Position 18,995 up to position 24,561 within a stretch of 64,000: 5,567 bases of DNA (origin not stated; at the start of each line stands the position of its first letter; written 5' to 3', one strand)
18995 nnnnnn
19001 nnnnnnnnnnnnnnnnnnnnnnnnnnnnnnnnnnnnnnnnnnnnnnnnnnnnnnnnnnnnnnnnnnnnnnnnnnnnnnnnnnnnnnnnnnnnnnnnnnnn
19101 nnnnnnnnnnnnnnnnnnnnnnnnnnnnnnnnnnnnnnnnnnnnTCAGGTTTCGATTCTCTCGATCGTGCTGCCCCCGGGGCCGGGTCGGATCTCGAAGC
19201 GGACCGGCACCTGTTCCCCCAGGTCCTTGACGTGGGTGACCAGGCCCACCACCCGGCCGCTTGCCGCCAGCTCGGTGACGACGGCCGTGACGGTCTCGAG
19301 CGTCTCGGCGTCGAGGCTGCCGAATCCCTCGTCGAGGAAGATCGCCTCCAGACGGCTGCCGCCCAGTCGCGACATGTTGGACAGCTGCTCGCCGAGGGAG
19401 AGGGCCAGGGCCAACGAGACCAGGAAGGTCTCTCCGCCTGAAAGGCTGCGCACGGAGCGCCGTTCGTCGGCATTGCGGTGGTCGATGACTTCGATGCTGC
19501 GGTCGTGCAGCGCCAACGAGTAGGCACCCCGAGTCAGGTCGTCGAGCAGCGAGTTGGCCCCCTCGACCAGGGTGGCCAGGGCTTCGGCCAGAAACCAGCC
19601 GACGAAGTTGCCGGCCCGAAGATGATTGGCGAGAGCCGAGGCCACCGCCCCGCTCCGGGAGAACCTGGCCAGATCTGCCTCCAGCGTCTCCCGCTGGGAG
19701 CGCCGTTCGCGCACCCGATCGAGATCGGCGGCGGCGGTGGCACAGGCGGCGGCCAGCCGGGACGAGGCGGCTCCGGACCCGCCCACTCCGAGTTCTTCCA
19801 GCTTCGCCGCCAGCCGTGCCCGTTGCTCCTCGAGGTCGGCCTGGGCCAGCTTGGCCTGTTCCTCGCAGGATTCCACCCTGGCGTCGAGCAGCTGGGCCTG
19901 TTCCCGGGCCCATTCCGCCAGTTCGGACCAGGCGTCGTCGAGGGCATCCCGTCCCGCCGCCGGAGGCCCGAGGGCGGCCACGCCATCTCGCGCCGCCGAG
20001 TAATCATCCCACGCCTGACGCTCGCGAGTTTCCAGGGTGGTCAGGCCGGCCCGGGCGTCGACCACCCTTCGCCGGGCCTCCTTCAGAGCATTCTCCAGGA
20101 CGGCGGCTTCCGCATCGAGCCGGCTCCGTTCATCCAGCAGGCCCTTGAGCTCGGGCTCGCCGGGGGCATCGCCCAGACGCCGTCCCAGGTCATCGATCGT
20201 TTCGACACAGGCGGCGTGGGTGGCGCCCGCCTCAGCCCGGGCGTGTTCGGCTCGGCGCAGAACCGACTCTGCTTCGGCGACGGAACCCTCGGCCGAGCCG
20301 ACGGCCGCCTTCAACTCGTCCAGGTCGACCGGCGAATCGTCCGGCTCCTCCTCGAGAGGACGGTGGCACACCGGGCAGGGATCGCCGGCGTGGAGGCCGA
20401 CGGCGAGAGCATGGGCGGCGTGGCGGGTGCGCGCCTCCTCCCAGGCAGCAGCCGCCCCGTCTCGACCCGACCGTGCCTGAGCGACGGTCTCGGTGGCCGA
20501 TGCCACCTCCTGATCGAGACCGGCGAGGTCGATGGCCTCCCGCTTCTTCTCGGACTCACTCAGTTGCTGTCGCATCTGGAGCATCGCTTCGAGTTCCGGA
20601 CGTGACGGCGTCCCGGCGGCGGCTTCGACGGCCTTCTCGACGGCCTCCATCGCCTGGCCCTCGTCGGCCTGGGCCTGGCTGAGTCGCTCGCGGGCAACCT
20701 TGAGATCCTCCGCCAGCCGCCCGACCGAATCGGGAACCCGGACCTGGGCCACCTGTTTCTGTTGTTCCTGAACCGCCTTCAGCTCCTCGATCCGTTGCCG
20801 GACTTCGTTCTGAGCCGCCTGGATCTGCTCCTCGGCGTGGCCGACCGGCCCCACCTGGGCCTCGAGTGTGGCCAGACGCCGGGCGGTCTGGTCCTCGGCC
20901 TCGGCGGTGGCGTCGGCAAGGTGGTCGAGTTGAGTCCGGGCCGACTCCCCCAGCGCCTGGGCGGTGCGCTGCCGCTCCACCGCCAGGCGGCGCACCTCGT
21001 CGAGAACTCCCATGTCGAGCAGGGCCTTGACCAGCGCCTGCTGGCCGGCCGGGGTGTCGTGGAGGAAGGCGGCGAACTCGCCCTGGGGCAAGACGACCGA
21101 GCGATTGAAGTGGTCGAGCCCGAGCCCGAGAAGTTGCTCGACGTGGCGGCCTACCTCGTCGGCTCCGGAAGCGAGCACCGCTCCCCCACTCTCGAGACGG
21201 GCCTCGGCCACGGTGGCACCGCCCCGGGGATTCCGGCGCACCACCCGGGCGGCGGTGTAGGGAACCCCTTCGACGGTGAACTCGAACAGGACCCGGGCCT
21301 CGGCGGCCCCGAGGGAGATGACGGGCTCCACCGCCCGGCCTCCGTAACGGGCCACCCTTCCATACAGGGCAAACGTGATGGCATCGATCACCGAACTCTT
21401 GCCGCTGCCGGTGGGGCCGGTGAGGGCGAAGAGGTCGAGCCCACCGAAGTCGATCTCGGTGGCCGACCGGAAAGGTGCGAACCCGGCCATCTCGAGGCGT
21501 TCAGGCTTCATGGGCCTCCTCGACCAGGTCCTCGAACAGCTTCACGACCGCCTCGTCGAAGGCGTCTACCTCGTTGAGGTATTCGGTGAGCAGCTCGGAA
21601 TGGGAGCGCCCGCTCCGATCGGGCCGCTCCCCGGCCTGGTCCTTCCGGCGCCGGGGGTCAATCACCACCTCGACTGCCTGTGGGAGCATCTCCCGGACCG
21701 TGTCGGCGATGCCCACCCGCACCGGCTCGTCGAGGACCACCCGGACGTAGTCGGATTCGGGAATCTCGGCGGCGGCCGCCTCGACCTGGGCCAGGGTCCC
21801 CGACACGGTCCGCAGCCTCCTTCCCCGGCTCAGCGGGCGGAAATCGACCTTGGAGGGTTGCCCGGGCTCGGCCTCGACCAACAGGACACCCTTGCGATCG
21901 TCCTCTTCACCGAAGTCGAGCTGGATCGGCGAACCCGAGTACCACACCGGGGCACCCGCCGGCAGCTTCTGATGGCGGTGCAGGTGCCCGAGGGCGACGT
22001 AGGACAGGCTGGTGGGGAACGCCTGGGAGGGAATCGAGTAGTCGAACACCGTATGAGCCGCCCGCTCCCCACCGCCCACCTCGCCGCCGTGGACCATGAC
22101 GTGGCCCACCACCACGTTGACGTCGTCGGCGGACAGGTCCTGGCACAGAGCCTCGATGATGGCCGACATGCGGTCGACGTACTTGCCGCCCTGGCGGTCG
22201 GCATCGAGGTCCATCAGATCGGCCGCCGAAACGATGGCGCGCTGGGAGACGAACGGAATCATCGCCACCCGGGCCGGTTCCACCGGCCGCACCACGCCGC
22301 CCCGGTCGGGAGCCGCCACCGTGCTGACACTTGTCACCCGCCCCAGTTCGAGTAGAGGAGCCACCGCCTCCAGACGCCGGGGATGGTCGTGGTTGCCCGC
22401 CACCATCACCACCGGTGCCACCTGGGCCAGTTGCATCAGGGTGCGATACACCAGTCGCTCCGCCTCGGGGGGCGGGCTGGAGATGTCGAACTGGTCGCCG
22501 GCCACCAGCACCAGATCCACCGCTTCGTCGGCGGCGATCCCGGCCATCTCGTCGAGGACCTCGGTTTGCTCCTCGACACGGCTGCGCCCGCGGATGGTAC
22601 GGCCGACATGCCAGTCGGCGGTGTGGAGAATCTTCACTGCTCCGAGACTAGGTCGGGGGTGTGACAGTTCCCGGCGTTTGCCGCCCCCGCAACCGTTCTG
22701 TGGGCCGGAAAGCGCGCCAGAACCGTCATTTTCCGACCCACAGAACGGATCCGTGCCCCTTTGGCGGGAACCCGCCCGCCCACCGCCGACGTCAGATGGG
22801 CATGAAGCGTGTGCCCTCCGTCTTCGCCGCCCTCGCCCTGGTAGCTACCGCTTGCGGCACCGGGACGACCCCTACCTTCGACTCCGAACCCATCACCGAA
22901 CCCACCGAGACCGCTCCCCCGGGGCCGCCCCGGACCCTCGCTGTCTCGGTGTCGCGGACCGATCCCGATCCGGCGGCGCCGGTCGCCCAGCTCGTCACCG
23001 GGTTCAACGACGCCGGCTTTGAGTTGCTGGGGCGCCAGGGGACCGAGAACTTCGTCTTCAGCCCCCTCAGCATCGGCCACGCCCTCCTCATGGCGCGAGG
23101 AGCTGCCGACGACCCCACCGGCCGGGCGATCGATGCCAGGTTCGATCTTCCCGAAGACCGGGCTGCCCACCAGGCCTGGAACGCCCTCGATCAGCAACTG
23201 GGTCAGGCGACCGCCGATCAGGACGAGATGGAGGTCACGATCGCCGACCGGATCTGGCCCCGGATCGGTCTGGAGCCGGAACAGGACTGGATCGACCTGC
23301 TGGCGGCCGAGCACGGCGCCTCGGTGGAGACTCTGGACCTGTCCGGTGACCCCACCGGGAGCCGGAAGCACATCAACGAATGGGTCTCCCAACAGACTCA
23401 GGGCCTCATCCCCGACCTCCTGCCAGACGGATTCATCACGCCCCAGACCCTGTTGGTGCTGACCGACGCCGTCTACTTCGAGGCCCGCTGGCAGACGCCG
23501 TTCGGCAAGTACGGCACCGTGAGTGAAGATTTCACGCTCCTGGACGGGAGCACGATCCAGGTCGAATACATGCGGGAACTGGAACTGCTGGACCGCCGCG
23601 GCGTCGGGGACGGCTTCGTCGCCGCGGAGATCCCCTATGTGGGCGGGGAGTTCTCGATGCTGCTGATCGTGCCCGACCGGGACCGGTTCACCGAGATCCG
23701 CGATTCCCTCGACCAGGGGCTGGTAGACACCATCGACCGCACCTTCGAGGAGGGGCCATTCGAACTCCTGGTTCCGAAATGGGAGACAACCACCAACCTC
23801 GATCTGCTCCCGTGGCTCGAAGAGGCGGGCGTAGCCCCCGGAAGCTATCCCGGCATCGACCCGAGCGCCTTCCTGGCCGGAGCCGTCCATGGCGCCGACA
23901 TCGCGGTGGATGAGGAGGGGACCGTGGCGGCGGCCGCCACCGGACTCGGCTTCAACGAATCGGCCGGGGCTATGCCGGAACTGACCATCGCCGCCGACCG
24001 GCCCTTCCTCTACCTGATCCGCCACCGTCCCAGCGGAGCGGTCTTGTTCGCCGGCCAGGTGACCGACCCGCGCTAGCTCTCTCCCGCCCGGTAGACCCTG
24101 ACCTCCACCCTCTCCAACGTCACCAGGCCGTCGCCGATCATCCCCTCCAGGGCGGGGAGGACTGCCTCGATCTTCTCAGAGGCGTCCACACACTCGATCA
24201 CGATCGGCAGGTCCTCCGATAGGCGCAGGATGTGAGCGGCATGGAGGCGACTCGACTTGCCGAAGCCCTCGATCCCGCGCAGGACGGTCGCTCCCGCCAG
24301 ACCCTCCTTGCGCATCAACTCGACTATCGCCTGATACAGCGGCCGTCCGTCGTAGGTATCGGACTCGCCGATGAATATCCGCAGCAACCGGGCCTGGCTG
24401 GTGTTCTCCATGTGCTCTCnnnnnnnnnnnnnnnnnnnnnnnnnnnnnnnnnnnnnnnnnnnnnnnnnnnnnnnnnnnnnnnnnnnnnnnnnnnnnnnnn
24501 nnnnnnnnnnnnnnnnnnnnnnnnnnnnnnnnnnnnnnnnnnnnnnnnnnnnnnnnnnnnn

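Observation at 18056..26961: Archaeal-style herA ... mre11(sbcD)-rad50(sbcC)-nurA-like cluster, split by a fluoride module and a serpin gene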

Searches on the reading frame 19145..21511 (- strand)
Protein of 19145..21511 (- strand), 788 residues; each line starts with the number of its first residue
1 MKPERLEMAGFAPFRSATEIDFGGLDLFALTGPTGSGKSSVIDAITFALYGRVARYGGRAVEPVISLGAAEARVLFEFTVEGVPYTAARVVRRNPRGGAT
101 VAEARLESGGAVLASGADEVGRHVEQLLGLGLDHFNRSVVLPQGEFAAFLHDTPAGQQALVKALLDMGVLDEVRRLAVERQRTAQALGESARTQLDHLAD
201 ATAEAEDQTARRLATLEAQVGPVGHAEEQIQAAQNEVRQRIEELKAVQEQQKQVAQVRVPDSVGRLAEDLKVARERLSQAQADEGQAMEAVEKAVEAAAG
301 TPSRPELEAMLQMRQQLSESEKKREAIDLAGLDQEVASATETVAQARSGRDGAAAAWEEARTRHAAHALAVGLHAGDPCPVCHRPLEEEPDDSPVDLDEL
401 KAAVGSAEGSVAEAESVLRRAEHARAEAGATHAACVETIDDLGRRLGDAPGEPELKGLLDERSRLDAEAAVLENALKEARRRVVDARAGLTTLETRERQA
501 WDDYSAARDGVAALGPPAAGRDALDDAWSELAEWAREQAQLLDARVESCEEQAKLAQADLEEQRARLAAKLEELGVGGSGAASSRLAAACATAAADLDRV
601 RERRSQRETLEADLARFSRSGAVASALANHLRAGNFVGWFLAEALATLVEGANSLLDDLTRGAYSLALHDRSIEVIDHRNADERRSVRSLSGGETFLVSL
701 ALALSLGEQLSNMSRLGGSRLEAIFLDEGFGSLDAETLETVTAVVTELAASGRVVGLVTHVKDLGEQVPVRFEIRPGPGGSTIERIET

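Call 4: search_protein_families(library=pfam, proteins=[window:19145-21511:-], max_evalue=0.01)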
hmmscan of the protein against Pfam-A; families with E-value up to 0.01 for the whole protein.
window:19145-21511:- (788 aa): 6 families
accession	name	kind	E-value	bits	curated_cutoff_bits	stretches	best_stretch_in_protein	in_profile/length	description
PF13476.12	AAA_23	-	7.9e-20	72.8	27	1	5-253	1-195/201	AAA domain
PF13558.12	SbcC_Walker_B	-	8.9e-12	45.5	27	1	674-745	15-88/90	SbcC/RAD50-like, Walker B motif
PF02463.25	SMC_N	-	2e-09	37.6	40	1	5-52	4-51/220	RecF/RecN/SMC N terminal domain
PF13555.12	AAA_29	-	3.6e-07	30.3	27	1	14-53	12-50/61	P-loop containing region of AAA domain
PF00005.33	ABC_tran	-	0.0026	18.8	25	0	28-46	14-32/137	ABC transporter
PF13304.12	AAA_21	-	0.0035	17.9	27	1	27-78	1-62/304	AAA domain, putative AbiEii toxin, Type IV TA system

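Call 7: search_protein_families(library=ncbifam, proteins=[window:19145-21511:-], max_evalue=1)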
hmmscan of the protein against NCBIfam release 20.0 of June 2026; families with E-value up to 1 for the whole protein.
window:19145-21511:- (788 aa): 44 families (the best 25 are shown)
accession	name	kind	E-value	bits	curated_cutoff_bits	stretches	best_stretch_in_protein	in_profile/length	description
TIGR00618.1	sbcc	subfamily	1.2e-72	245.3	478.5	2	1-258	1-267/1043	exonuclease subunit SbcC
NF041752.4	sbcc_Bac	equivalog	3.4e-58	197.4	1420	3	1-296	1-315/1130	exonuclease subunit SbcC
NF041751.2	sbcc_Staph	equivalog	1.3e-46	159.2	920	2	672-774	896-995/1007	exonuclease subunit SbcC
NF007600.2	PRK10246.1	equivalog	1.5e-38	132.5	750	2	646-775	904-1030/1047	exonuclease subunit SbcC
NF041035.1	Rad50_Halo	equivalog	2e-29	102.6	1000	2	1-296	1-296/883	DNA double-strand break repair ATPase Rad50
NF002572.0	PRK02224.1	equivalog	4.8e-29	101.3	1087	1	1-615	1-554/888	DNA double-strand break repair ATPase Rad50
NF002244.0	PRK01156.1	equivalog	5.8e-24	84.2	847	1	19-327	18-317/895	DNA double-strand break repair ATPase Rad50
NF053563.1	Rkd4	equivalog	2.8e-19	68.8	860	2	4-197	4-190/747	arcadin-4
NF003034.1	PRK03918.1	equivalog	1.3e-18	66.5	700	1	4-326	4-318/878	DNA double-strand break repair ATPase Rad50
NF041034.1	Rad50_Sulf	equivalog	8.3e-18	63.6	1000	2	4-344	4-321/872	DNA double-strand break repair ATPase Rad50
TIGR02169.1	SMC_prok_A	equivalog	8.5e-12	43.6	729.4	2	4-49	3-47/1165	chromosome segregation protein SMC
TIGR02168.1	SMC_prok_B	equivalog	4.8e-11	41.2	567.35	3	5-49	4-47/1181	chromosome segregation protein SMC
NF045487.1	ASRP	equivalog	3.2e-08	32.7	300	1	29-553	18-476/593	archaea-specific SMC-related protein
NF010068.0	PRK13548.1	equivalog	1.7e-07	30.6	261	2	683-760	131-201/261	heme ABC transporter ATP-binding protein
NF040873.1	AztA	equivalog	6.9e-07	29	220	1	721-763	138-180/191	zinc ABC transporter ATP-binding protein AztA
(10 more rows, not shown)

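Call 8: search_protein_families(library=padloc, proteins=[window:19145-21511:-], max_evalue=1)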
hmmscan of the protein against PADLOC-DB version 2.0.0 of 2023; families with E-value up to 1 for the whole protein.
window:19145-21511:- (788 aa): 49 families (the best 25 are shown)
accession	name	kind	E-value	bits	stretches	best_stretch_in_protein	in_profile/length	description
PDLC04135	mad3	-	1e-22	79.2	1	4-767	3-329/374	mads_3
PDLC03859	LmuB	-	7.1e-22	76.3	1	18-744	17-563/611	-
PDLC02714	PbeC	-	5.3e-11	40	2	543-759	413-625/651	PbeC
PDLC03863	LmuB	-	1e-07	29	3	27-104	26-94/610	-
PDLC00519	JetC1|JetC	-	8.6e-07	25.5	2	20-51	20-49/1097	DUF3584 domain; MukB-like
PDLC03865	LmuB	-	1.2e-06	25.1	1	2-58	2-64/1007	-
PDLC04140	mad8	-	1.7e-06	25.7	2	19-200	21-148/314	mads_8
PDLC02668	DndD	-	5.9e-06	23.5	2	28-252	33-271/659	DndD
PDLC03861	LmuB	-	6.7e-06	22.3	1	7-94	214-305/1213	-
PDLC02740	PbeC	-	1.5e-05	22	2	32-60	35-63/648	PbeC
PDLC03864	LmuB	-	2.4e-05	21.1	1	378-485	386-484/657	-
PDLC02747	PbeC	-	4.4e-05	20.5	1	4-62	4-63/632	PbeC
PDLC02980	AriA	-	0.00016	19.8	1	28-79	2-63/304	-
PDLC03868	LmuB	-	0.00022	17.6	2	454-633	277-449/1035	-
PDLC03862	LmuB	-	0.0013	15.1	2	374-515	329-478/643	-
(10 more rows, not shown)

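Call 72: search_solved_structures(query=window:19145-21511:-, max_evalue=0.00001)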
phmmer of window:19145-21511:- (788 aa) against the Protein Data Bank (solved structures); distinct sequences matched with E-value up to 0.00001: 6.
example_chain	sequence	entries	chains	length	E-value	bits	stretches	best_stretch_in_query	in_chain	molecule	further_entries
6s6v_C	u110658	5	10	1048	2.7e-37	132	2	602-776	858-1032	Nuclease SbcCD subunit C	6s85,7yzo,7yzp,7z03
3qf7_A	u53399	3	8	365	1.6e-31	112.9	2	633-774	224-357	Rad50 | Probable DNA double-strand break repair Rad50 ATPase,Probable DNA double-strand break repa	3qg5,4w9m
3tho_A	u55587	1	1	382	9.2e-29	103.8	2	1-182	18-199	Probable DNA double-strand break repair Rad50 ATPase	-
5f3w_B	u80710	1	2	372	8.2e-14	54.4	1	27-167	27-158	DNA double-strand break repair Rad50 ATPase,DNA double-strand break repair Rad50 ATPase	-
3aux_A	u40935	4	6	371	1.1e-13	53.9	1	27-169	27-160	DNA double-strand break repair rad50 ATPase | DNA double-strand break repair Rad50 ATPase,DNA double-strand break repair Rad50 ATPase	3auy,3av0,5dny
3qku_A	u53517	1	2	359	7.9e-06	28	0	2-234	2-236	DNA double-strand break repair rad50 ATPase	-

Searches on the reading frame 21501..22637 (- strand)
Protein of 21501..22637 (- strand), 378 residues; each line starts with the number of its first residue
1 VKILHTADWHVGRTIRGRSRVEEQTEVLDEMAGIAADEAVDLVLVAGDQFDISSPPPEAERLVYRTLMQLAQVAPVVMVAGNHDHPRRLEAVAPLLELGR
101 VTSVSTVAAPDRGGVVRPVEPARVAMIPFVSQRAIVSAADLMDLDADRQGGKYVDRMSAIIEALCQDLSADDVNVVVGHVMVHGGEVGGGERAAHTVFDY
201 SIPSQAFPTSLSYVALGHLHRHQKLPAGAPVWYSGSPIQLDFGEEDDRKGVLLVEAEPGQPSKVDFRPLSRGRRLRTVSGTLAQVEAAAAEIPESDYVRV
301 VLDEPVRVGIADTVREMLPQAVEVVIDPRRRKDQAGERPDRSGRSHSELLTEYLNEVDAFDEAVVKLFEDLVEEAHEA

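Call 4: search_protein_families(library=pfam, proteins=[window:21501-22637:-], max_evalue=0.01)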
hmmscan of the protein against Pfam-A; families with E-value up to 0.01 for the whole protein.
window:21501-22637:- (378 aa): 3 families
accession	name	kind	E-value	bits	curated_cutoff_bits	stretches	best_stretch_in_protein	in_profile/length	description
PF00149.33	Metallophos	-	8.6e-15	56.1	21.5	1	1-221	1-190/191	Calcineurin-like phosphoesterase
PF12850.12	Metallophos_2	-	1.5e-06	28.8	27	1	1-143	1-60/154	Calcineurin-like phosphoesterase superfamily domain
PF12320.13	SbcD_C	-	0.00014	22.6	24.4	1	273-356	3-92/94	Type 5 capsule protein repressor C-terminal domain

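Call 7: search_protein_families(library=ncbifam, proteins=[window:21501-22637:-], max_evalue=1)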
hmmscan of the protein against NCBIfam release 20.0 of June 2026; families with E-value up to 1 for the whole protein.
window:21501-22637:- (378 aa): 11 families
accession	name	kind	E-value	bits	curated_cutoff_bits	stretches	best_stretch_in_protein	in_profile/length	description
TIGR00619.1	sbcd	subfamily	5.4e-52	177.1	77.65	1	1-249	1-251/252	exonuclease subunit SbcD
NF041754.1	sbcd_Bac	equivalog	1.9e-51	175.5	750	1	1-275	1-278/390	exonuclease subunit SbcD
NF008206.2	PRK10966.1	equivalog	5.7e-39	134.3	450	1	1-296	1-306/380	exonuclease subunit SbcD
NF041753.2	sbcd_Staph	equivalog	1.3e-34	119.7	480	1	1-295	1-286/375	exonuclease subunit SbcD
NF041029.1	Mre11_Pyroc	equivalog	4.7e-15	55.4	600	2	1-97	1-99/438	DNA double-strand break repair protein Mre11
NF041031.1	Mre11_Sulfo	equivalog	7.4e-15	55.1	500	2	2-94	1-95/374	DNA double-strand break repair protein Mre11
TIGR00583.1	mre11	equivalog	1.4e-05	24.2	434.6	1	1-69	4-72/405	DNA repair protein (mre11)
TIGR04123.1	P_estr_lig_assc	hypoth_equivalog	5.7e-05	22.6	150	1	2-88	22-114/207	ligase-associated DNA damage response endonuclease PdeM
NF008460.0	PRK11340.1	equivalog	6.2e-05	22.5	188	1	1-87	50-126/271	phosphodiesterase YaeI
TIGR00040.1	yfcE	subfamily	0.018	15.1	56.25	1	35-87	23-65/158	YfcE family phosphodiesterase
TIGR03729.1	acc_ester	subfamily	0.028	13.8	148.25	0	23-84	16-72/239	putative phosphoesterase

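Call 8: search_protein_families(library=padloc, proteins=[window:21501-22637:-], max_evalue=1)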
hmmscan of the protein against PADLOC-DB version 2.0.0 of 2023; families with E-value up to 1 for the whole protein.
window:21501-22637:- (378 aa): 3 families
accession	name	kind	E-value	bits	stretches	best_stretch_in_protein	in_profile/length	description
PDLC00736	Effector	-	0.00011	19.2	1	24-89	24-90/561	Endonuclease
PDLC05051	PDC-S60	-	0.00067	15.9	1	1-89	1-93/1027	-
PDLC04908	PDC-S10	-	0.057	10.7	1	39-85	29-72/223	-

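Call 71: search_solved_structures(query=window:21501-22637:-, max_evalue=0.00001)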
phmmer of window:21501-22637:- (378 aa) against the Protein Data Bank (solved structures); distinct sequences matched with E-value up to 0.00001: 15.
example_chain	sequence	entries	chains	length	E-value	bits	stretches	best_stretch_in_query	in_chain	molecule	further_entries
6s6v_A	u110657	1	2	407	3.4e-27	99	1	1-291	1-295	Nuclease SbcCD subunit D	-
4lty_C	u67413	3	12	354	4.2e-27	98.7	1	1-289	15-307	Exonuclease subunit SbcD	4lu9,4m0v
7dog_A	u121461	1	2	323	4.3e-27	98.7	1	2-286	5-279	Nuclease SbcCD subunit D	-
7yzo_A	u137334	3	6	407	4.4e-26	95.3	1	1-291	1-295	Nuclease SbcCD subunit D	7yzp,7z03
6s85_A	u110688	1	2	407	6.1e-26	94.9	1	1-291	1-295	Nuclease SbcCD subunit D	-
3qg5_C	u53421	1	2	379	1.9e-24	90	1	1-375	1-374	Mre11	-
3tho_B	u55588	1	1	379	9.7e-24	87.6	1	1-375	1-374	Exonuclease, putative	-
4o24_A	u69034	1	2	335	1.1e-21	80.8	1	1-271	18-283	Exonuclease, putative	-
2q8u_A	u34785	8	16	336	1.2e-21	80.8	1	1-271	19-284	Exonuclease, putative | Nuclease SbcCD subunit D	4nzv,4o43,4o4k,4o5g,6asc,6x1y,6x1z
3thn_A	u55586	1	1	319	3e-21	79.4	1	1-305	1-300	Exonuclease, putative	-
1ii7_A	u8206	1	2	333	2.4e-13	53.5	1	1-97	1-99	Mre11 nuclease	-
3dsc_A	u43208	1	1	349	2.6e-13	53.3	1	1-97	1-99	DNA double-strand break repair protein mre11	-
4hd0_A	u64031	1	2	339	1.7e-12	50.6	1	1-97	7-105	DNA double-strand break repair protein Mre11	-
3dsd_A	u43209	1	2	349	4.6e-12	49.2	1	1-97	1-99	DNA double-strand break repair protein mre11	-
1s8e_A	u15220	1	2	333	1.4e-10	44.4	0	1-97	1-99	exonuclease putative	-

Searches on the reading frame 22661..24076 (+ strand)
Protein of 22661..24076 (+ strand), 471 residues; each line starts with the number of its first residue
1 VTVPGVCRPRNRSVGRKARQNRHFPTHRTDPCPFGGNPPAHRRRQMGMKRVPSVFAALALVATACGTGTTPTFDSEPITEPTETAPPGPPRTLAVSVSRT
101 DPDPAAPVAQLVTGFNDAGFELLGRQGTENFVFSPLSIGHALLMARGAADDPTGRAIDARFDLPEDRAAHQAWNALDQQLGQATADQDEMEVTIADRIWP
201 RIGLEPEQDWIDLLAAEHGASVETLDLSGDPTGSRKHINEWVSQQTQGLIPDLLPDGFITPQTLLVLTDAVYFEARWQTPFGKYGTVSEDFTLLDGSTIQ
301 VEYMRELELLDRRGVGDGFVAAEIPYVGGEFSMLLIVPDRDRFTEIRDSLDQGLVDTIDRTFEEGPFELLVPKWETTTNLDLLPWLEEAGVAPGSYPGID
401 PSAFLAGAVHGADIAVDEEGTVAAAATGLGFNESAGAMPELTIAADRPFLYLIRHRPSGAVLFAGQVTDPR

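Call 4: search_protein_families(library=pfam, proteins=[window:22661-24076:+], max_evalue=0.01)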
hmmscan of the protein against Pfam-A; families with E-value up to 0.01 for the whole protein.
window:22661-24076:+ (471 aa): 1 family
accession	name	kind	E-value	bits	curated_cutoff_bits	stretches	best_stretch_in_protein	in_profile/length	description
PF00079.25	Serpin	-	1.6e-67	228.7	27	1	125-470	17-370/370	Serpin (serine protease inhibitor)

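Call 58: search_protein_families(library=pfam, proteins=[window:22796-24076:+], max_evalue=0.01)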
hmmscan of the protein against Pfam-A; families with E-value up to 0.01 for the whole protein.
window:22796-24076:+ (426 aa): 1 family
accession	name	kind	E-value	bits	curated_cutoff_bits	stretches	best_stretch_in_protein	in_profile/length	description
PF00079.25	Serpin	-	1.2e-67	229.2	27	1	80-425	17-370/370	Serpin (serine protease inhibitor)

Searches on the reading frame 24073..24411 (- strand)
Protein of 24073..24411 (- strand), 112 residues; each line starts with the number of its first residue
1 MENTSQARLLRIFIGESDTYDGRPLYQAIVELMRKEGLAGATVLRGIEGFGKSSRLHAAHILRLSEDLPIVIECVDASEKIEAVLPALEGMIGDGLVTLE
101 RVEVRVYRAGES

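Call 4: search_protein_families(library=pfam, proteins=[window:24073-24411:-], max_evalue=0.01)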
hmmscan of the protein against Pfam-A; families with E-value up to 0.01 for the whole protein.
window:24073-24411:- (112 aa): 1 family
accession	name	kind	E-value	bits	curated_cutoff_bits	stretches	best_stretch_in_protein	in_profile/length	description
PF02641.20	DUF190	-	4.1e-42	142.8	23.4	1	9-104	2-97/97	Uncharacterized ACR, COG1993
